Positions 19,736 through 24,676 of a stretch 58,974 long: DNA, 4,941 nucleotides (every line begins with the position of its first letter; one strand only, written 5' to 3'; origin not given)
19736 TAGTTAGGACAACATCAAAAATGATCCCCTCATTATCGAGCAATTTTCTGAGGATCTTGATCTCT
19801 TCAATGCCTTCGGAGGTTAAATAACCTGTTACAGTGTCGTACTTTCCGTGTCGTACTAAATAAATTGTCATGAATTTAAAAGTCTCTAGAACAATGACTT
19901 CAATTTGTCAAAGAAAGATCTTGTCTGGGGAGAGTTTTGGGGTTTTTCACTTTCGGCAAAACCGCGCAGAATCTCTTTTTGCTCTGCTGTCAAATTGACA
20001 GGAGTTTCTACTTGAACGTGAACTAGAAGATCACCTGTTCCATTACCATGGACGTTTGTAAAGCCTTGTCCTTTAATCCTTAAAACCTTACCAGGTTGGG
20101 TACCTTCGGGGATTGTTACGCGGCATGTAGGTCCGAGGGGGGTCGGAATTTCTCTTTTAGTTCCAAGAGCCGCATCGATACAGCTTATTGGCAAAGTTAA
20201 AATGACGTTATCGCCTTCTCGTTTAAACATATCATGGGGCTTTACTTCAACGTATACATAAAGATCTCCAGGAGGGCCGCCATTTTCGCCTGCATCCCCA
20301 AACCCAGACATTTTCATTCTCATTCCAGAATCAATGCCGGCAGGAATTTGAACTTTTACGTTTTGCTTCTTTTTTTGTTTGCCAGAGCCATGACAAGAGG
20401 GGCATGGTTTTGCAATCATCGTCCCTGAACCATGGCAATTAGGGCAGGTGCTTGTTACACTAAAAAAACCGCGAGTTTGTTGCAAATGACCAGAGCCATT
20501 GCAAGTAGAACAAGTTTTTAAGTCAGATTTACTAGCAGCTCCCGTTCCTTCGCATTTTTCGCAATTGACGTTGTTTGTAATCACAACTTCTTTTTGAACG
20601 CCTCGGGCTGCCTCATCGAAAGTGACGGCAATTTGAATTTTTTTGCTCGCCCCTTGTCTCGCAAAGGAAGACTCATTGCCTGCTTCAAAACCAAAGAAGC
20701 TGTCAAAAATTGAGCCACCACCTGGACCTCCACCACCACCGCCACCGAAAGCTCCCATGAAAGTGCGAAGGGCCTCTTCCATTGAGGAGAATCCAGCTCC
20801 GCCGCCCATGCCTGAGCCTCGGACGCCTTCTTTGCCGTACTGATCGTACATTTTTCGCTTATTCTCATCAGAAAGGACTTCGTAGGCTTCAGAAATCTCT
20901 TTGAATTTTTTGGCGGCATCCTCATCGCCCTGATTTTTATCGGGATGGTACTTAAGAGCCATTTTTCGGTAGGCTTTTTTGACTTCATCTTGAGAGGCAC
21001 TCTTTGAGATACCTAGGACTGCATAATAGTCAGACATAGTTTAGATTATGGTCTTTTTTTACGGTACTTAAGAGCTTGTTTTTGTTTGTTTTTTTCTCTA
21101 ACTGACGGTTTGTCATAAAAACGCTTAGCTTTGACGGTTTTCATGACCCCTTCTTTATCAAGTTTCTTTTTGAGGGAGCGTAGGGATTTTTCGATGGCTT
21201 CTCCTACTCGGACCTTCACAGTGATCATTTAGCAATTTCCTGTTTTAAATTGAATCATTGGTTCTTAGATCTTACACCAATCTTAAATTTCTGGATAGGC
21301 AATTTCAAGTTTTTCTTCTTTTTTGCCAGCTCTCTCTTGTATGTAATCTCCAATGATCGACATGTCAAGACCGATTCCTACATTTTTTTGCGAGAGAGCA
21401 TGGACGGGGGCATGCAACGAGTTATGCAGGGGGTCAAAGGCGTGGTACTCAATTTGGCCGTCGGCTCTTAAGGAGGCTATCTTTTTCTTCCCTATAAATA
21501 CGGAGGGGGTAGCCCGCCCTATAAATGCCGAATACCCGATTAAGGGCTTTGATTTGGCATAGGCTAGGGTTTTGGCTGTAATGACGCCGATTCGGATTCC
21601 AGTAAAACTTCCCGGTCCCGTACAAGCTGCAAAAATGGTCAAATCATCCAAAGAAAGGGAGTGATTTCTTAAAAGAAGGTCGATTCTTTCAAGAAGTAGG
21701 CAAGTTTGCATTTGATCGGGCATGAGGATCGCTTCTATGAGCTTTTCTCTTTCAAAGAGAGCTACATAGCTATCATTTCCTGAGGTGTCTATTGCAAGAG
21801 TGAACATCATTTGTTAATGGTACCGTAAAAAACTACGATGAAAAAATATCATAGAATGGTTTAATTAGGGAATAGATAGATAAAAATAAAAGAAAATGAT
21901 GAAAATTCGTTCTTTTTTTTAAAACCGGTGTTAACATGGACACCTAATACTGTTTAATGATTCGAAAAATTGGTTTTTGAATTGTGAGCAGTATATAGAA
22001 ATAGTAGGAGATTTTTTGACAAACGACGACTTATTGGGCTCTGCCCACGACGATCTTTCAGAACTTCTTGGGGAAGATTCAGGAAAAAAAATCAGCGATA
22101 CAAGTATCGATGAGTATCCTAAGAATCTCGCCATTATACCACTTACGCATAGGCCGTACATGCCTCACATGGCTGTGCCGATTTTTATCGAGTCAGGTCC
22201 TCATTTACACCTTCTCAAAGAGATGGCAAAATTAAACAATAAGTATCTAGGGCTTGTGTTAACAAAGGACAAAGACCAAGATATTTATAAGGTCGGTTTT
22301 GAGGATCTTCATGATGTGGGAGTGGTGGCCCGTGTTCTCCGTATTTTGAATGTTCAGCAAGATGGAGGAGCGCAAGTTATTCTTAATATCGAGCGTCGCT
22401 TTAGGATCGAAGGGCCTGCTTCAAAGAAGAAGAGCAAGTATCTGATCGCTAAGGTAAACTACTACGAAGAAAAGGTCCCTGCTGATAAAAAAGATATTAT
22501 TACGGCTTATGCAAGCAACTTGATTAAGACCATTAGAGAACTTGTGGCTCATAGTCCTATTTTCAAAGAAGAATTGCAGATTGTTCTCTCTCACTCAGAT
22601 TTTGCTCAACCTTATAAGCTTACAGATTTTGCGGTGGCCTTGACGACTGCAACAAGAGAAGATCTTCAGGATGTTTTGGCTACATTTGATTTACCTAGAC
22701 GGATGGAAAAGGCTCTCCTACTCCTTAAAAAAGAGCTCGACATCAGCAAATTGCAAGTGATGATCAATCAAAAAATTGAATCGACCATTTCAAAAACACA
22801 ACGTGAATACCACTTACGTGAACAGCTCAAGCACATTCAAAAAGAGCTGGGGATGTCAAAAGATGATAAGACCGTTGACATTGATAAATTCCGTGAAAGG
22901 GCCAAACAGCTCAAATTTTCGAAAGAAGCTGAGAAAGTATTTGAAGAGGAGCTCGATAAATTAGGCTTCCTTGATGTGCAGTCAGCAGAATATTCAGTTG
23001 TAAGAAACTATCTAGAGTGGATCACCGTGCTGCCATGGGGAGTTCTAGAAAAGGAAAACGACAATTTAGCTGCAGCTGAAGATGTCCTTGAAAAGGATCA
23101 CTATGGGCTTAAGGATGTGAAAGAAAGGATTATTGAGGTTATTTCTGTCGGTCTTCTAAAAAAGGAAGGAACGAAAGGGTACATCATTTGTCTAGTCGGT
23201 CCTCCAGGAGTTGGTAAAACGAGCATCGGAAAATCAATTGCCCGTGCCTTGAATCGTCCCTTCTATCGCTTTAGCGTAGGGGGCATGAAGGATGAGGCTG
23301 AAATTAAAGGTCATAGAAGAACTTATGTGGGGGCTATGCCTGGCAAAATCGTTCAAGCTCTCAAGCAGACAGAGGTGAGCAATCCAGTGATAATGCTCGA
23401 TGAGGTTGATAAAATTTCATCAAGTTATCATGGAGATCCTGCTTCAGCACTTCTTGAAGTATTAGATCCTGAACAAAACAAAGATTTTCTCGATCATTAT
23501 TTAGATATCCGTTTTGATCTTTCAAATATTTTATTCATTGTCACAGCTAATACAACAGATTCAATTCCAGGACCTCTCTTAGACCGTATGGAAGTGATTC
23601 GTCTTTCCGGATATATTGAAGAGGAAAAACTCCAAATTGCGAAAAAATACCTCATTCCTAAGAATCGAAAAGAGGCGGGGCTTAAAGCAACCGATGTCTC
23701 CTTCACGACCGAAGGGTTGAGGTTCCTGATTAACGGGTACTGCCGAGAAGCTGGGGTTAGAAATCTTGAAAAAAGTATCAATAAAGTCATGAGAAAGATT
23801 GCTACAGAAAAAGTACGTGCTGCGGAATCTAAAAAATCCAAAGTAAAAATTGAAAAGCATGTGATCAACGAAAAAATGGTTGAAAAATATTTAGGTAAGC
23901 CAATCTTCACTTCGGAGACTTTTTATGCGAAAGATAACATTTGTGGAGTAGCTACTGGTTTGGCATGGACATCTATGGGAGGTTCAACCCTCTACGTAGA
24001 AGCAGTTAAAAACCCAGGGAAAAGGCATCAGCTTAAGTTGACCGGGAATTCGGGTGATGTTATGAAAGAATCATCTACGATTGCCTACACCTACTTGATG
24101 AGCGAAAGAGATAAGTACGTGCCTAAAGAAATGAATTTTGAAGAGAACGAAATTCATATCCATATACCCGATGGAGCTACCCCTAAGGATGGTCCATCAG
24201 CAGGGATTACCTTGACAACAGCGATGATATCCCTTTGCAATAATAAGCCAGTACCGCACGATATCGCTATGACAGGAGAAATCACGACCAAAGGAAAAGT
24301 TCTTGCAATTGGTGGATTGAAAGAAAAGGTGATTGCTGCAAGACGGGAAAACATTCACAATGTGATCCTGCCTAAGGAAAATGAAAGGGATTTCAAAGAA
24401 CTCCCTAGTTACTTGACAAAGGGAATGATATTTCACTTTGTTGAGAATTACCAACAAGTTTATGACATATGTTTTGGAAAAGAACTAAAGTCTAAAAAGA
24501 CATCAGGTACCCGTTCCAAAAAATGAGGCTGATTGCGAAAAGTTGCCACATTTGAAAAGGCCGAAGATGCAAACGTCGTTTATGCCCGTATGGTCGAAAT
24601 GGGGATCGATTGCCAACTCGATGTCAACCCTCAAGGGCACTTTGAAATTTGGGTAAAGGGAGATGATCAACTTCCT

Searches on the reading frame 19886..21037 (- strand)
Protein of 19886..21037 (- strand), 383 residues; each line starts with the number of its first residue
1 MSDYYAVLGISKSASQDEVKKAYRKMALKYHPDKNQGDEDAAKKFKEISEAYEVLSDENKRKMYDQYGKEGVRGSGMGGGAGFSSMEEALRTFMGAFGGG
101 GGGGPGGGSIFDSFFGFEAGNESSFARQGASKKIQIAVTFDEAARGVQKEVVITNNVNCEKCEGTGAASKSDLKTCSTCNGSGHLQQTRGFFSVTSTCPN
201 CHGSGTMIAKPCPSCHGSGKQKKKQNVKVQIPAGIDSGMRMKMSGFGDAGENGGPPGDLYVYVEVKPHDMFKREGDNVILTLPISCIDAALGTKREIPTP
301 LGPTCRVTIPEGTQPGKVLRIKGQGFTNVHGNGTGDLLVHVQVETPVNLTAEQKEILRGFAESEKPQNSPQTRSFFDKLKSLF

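Call 63: search_protein_families(library=pfam, proteins=[window:19886-21037:-], max_evalue=0.0001)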
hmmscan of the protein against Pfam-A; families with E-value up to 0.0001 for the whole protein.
window:19886-21037:- (383 aa): 3 families
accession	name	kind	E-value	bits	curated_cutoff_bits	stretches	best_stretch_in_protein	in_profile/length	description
PF01556.23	DnaJ_C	-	1.3e-48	165.3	26.6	1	134-346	3-152/152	DnaJ C terminal domain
PF00226.36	DnaJ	-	4.6e-30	103.9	27.8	1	3-65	1-63/63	DnaJ domain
PF00684.25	DnaJ_CXXCXGXG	-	4.6e-16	59.3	32.7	1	159-219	1-65/65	DnaJ central domain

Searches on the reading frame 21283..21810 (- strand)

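Call 63: search_protein_families(library=pfam, proteins=[window:21283-21810:-], max_evalue=0.0001)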
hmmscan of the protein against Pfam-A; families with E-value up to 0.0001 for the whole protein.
window:21283-21810:- (175 aa): 1 family
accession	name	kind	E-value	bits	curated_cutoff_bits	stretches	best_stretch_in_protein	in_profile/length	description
PF00814.31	TsaD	-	1.4e-12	48.4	24.8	1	40-99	34-93/264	tRNA N6-adenosine threonylcarbamoyltransferase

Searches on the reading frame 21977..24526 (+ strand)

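Call 63: search_protein_families(library=pfam, proteins=[window:21977-24526:+], max_evalue=0.0001)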
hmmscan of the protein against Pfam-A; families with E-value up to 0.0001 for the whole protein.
window:21977-24526:+ (849 aa): 8 families
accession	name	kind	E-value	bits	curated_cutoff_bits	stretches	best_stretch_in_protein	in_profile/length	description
PF05362.19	Lon_C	-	7.1e-78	261.3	21.1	1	630-831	2-201/205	Lon protease (S16) C-terminal proteolytic domain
PF02190.22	LON_substr_bdg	-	8e-32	111.2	28.7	1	51-252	2-200/200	ATP-dependent protease La (LON) substrate-binding domain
PF00004.35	AAA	-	4.1e-26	92.4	21.2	1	404-543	1-128/131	ATPase family associated with various cellular activities (AAA)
PF22667.2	Lon_lid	-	9.8e-19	67.2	27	1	565-619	1-55/57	Lon protease AAA+ ATPase lid domain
PF07728.20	AAA_5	-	1.8e-08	35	22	1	404-528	2-125/139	AAA domain (dynein-related subfamily)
PF07724.20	AAA_2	-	2.8e-07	31.1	27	1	404-530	6-129/166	AAA domain (Cdc48 subfamily)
PF13541.12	ChlI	-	4.9e-07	30.1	27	1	684-802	10-121/121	Subunit ChlI of Mg-chelatase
PF13401.12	AAA_22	-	8.7e-05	23.3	27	0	401-490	5-98/130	AAA domain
